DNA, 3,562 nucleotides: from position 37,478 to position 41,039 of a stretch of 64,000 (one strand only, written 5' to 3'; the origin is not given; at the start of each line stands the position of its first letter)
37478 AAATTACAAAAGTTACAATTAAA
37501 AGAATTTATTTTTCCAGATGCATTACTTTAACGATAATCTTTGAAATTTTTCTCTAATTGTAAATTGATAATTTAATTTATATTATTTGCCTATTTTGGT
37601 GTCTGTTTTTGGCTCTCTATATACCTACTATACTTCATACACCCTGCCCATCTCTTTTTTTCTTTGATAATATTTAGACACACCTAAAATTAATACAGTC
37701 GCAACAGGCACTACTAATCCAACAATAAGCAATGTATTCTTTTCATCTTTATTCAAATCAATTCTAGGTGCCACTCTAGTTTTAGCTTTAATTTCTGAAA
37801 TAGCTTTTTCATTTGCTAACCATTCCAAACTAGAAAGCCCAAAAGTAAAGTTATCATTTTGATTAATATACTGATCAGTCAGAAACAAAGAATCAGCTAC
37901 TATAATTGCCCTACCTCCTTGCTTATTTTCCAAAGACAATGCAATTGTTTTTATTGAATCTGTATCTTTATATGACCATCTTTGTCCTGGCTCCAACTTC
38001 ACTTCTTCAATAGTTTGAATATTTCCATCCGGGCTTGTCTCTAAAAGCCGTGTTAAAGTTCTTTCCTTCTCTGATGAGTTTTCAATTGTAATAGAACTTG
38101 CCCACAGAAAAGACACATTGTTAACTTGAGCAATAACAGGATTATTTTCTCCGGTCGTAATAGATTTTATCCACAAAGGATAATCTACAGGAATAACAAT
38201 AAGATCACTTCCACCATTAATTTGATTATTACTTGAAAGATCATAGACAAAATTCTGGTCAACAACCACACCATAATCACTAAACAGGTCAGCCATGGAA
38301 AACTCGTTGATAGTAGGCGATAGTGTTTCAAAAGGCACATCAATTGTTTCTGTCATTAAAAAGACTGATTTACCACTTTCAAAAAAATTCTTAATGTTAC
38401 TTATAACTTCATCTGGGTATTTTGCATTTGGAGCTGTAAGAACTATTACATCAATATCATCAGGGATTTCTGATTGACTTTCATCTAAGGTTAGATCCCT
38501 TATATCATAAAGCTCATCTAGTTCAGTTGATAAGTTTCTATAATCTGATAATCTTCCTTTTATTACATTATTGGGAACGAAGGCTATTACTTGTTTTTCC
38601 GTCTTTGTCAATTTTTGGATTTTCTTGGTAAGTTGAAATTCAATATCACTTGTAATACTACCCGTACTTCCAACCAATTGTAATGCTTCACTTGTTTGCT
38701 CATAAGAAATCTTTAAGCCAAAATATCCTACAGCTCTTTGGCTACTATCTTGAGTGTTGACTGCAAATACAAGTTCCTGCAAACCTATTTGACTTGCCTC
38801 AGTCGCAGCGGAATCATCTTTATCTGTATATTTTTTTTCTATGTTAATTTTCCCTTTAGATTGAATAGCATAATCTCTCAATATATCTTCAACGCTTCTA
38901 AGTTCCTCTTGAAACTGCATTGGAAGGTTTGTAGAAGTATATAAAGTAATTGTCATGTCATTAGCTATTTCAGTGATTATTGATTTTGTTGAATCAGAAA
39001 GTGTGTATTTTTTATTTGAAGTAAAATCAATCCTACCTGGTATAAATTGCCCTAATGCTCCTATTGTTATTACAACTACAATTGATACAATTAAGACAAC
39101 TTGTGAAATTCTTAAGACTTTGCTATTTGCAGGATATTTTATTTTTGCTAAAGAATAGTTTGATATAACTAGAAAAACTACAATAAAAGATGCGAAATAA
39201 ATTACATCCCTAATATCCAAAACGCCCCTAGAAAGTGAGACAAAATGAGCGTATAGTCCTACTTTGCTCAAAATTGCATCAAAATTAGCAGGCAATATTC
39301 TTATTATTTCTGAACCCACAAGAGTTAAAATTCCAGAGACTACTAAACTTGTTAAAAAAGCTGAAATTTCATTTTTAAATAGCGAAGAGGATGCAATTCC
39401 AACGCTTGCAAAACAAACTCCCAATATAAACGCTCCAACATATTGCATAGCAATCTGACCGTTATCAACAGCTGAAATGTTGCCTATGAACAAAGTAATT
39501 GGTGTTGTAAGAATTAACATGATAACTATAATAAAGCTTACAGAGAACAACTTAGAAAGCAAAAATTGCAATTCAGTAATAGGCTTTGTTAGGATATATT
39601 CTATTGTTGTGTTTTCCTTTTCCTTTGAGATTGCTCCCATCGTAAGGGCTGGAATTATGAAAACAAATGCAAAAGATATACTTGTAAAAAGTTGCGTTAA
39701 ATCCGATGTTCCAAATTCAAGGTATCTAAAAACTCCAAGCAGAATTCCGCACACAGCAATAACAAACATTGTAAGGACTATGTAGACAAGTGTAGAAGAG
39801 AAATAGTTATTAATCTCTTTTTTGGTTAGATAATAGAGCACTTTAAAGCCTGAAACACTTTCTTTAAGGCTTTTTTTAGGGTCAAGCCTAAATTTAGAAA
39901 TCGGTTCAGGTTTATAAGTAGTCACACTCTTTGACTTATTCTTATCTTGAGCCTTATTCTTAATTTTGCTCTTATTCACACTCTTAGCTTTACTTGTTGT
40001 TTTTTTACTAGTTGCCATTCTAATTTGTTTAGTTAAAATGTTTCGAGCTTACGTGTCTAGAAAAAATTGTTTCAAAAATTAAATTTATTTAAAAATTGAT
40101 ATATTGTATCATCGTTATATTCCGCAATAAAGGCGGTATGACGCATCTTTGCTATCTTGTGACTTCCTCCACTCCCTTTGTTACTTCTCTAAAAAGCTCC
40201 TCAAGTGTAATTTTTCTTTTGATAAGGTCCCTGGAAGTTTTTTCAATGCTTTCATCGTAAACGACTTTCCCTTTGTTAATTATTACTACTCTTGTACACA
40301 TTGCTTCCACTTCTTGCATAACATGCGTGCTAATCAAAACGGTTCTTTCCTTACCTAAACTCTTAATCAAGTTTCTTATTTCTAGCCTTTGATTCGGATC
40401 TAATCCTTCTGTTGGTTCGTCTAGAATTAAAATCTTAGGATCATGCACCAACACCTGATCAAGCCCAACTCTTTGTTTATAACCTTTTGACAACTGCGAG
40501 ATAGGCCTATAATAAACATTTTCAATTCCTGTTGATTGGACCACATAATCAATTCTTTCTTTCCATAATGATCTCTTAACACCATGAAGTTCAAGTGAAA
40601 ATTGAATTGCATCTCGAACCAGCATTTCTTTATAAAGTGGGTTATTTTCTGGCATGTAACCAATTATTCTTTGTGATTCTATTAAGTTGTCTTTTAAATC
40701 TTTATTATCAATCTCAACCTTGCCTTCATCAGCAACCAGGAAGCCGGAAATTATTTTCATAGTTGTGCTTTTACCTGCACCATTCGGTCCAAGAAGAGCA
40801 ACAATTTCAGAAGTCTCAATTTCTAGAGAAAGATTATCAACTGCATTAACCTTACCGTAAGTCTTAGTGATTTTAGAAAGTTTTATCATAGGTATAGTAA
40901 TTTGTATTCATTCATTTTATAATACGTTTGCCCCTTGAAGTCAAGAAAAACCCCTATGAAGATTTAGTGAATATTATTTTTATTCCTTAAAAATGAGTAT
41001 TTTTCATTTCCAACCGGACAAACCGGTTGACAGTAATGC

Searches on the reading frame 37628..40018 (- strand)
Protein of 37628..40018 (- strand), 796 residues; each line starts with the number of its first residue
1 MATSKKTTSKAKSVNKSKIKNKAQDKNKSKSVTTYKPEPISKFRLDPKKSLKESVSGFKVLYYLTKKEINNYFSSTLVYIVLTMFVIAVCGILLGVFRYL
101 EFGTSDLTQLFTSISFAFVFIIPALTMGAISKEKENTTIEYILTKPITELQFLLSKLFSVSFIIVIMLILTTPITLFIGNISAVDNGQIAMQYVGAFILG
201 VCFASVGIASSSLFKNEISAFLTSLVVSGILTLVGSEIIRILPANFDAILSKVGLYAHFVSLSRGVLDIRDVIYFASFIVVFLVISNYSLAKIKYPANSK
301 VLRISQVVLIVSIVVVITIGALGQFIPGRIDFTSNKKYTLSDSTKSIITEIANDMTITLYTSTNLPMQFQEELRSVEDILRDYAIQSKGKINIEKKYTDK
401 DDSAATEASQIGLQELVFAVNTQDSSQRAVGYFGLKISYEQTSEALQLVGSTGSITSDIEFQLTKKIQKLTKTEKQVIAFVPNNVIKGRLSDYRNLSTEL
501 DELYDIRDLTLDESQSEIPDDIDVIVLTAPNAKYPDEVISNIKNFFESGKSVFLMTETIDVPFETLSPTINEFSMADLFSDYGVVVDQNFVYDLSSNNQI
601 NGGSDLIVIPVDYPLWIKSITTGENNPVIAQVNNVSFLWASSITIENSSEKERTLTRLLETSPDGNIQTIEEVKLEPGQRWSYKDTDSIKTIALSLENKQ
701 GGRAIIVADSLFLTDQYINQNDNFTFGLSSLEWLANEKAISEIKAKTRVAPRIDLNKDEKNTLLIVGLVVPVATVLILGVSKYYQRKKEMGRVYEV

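Call 60: search_protein_families(library=ncbifam, proteins=[window:37628-40018:-], max_evalue=1e-20)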
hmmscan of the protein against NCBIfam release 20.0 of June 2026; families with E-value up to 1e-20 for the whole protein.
window:37628-40018:- (796 aa): 2 families
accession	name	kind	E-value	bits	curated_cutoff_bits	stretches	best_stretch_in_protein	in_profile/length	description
TIGR03518.1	ABC_perm_GldF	equivalog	2.6e-42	145.5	288.5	1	63-291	3-238/240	gliding motility-associated ABC transporter permease subunit GldF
TIGR03521.1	GldG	equivalog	5.3e-35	121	389.85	1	309-669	4-389/552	gliding motility-associated ABC transporter substrate-binding protein GldG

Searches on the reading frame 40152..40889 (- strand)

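Call 8: search_protein_families(library=ncbifam, proteins=[window:40152-40889:-])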
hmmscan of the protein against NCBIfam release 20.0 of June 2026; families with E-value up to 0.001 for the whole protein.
window:40152-40889:- (245 aa): 187 families (the best 25 are shown)
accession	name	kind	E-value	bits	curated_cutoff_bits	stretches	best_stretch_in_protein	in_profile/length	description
TIGR03522.1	GldA_ABC_ATP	equivalog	6.7e-91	304.9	402.6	1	2-227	3-228/301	gliding motility-associated ABC transporter ATP-binding subunit GldA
TIGR01188.1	drrA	subfamily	3.9e-53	180.7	312.45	1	9-229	1-222/302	daunorubicin resistance ABC transporter, ATP-binding protein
TIGR03740.1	galliderm_ABC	subfamily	4e-51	173.9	309.75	1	3-236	2-221/223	lantibiotic protection ABC transporter ATP-binding subunit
NF033858.1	ABC2_perm_RbbA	equivalog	3e-50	171.1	1050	1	2-235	267-499/909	ribosome-associated ATPase/putative transporter RbbA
TIGR03864.1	PQQ_ABC_ATP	hypoth_equivalog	3.6e-47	160.8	302.25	1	2-236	2-235/236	ABC transporter, ATP-binding subunit, PQQ-dependent alcohol dehydrogenase system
TIGR04406.1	LPS_export_lptB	equivalog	1.5e-43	148.8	240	1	2-233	2-237/239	LPS export ABC transporter ATP-binding protein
TIGR04520.1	ECF_ATPase_1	equivalog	3e-43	148.2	315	1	2-217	1-222/269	energy-coupling factor transporter ATPase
TIGR00968.1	3a0106s01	subfamily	4.4e-42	144.2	342.75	1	2-217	1-217/237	sulfate ABC transporter ATP-binding protein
TIGR04521.1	ECF_ATPase_2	equivalog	1.3e-40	139.3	330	1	10-218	14-232/279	energy-coupling factor transporter ATPase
NF010059.0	PRK13536.1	equivalog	1.1e-39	136.2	549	1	2-228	44-267/342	nodulation factor ABC transporter ATP-binding protein NodI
NF010060.0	PRK13537.1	equivalog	1.2e-39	136.1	521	1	2-227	16-238/314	nodulation factor ABC transporter ATP-binding protein NodI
NF043075.1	MMSYN1_0197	equivalog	5.7e-39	134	550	1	1-209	2-211/341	spermidine/putrescine ABC transporter ATP-binding protein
NF008039.0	PRK10771.1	equivalog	9e-39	133.3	298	1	1-217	1-216/234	thiamine ABC transporter ATP-binding protein ThiQ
TIGR03265.1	PhnT2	equivalog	1.5e-38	133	457.7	1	2-210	5-214/353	putative 2-aminoethylphosphonate ABC transporter ATP-binding protein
NF010156.0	PRK13635.1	equivalog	2e-38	132.2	392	1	6-214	10-223/279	energy-coupling factor ABC transporter ATP-binding protein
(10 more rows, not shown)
